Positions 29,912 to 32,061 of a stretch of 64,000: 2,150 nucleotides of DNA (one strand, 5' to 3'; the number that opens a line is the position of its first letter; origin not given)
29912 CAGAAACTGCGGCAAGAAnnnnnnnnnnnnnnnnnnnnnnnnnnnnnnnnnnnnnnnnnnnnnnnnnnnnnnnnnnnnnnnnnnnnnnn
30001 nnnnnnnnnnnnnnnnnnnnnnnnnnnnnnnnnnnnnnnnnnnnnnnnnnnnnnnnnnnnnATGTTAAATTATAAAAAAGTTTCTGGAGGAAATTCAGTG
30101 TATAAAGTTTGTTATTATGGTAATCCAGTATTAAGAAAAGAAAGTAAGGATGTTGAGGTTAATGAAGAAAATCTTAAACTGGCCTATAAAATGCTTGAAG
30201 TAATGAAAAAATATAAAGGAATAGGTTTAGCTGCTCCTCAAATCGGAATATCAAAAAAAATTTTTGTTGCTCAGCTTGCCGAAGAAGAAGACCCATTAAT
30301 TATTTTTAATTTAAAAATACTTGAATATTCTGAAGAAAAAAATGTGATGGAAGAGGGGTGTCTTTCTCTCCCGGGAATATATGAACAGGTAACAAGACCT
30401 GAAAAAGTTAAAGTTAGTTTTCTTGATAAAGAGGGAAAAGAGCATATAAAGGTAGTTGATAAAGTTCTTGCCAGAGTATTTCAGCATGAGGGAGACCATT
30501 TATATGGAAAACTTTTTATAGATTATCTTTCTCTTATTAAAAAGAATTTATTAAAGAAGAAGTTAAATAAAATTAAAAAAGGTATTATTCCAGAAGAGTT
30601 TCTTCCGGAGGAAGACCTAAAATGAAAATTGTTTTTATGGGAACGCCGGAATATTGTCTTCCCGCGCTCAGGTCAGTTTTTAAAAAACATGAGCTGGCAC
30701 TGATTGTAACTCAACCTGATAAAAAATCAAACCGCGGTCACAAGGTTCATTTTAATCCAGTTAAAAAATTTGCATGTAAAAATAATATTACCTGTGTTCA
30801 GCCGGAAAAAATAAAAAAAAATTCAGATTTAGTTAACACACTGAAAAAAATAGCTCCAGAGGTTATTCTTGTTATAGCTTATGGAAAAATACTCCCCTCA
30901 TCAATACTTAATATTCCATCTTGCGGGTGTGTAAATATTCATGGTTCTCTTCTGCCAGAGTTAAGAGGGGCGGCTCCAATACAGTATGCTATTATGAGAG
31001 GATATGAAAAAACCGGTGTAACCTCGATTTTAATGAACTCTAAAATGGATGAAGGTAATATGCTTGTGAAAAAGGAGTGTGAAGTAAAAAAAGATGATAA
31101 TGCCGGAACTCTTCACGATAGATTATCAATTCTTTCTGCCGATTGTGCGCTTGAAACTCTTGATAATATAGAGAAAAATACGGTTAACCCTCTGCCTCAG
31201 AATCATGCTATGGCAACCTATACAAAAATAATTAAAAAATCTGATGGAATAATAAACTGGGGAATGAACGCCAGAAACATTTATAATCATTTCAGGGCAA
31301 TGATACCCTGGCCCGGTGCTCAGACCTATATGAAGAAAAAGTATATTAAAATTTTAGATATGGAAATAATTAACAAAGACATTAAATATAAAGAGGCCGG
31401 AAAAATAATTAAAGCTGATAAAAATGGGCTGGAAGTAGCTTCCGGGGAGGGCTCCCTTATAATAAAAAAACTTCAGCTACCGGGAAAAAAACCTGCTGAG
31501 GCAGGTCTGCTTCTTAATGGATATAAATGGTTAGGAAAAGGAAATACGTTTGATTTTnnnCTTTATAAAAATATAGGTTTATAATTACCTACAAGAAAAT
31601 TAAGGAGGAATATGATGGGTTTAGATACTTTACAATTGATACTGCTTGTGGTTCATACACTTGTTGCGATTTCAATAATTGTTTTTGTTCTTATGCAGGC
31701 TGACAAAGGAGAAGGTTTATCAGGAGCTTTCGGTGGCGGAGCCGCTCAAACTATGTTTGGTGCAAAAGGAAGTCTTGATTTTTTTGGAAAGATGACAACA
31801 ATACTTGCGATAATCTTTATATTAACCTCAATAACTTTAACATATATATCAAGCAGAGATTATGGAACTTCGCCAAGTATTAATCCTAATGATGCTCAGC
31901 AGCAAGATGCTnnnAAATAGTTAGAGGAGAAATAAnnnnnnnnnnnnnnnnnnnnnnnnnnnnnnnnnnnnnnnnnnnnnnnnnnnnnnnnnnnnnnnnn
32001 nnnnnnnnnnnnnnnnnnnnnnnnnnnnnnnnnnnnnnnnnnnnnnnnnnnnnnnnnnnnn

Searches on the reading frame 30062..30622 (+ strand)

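Call 13: search_protein_families(library=pfam, proteins=[window:30062-30622:+], max_evalue=0.0001)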
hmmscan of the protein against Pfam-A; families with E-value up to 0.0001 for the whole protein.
window:30062-30622:+ (187 aa): 1 family
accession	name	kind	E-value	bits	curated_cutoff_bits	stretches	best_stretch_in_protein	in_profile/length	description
PF01327.26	Pep_deformylase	-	5.1e-47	159.8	22.8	1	14-161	2-155/156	Polypeptide deformylase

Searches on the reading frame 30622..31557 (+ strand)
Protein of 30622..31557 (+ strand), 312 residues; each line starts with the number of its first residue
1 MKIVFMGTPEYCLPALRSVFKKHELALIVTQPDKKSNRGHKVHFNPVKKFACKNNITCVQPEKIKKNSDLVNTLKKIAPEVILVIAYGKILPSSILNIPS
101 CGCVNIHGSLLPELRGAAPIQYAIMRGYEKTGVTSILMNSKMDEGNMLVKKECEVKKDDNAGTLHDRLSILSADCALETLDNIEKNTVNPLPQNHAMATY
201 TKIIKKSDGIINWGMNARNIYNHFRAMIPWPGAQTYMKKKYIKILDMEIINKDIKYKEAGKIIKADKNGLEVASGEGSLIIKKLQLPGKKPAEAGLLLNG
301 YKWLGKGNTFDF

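Call 13: search_protein_families(library=pfam, proteins=[window:30622-31557:+], max_evalue=0.0001)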
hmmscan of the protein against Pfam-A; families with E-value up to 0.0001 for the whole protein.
window:30622-31557:+ (312 aa): 2 families
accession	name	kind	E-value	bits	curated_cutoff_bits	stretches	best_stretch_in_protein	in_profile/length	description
PF00551.24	Formyl_trans_N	-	3.8e-35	121.7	26.1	1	2-169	2-170/181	Formyl transferase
PF02911.23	Formyl_trans_C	-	3.1e-25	88.7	21.1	1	204-301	2-99/100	Formyl transferase, C-terminal domain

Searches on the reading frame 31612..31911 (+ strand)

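Call 13: search_protein_families(library=pfam, proteins=[window:31612-31911:+], max_evalue=0.0001)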
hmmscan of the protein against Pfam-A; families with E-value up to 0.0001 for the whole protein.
window:31612-31911:+ (100 aa): 1 family
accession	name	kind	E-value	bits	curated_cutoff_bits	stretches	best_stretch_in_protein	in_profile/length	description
PF03840.19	SecG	-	4e-22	78.5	29.2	1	10-79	1-70/70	Preprotein translocase SecG subunit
